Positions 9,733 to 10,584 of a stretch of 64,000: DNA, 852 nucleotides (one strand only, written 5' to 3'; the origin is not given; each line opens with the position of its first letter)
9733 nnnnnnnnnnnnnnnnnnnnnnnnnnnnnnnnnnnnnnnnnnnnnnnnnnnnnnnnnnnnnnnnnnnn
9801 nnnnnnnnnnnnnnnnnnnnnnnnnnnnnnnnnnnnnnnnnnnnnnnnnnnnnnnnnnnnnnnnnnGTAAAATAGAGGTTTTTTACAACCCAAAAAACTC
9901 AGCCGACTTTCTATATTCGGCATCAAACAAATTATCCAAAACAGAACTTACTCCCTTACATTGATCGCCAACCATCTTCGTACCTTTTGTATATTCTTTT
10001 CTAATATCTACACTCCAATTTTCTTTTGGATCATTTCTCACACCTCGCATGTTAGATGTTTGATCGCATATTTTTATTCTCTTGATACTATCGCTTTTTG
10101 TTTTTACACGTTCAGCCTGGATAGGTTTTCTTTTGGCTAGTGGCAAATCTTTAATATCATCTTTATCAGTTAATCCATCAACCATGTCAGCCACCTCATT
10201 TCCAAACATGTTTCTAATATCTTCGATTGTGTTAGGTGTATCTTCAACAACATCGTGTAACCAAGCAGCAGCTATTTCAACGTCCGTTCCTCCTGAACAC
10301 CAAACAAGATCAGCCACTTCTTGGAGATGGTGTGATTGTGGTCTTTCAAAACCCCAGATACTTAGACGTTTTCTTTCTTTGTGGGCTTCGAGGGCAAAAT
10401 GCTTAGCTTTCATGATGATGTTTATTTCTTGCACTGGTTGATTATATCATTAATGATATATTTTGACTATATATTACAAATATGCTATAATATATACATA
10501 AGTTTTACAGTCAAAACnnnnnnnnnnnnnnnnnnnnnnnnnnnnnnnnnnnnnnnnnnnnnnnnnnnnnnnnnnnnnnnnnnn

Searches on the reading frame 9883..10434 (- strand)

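Call 61: search_protein_families(library=pfam, proteins=[window:9883-10434:-], max_evalue=0.01)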
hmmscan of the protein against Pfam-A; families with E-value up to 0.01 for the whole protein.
window:9883-10434:- (183 aa): 2 families
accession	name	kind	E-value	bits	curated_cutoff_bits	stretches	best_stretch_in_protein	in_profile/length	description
PF13328.12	HD_4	-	1e-15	58.3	27.2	1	27-146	14-140/156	HD domain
PF01966.28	HD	-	0.0047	17.6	22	1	53-129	27-116/116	HD domain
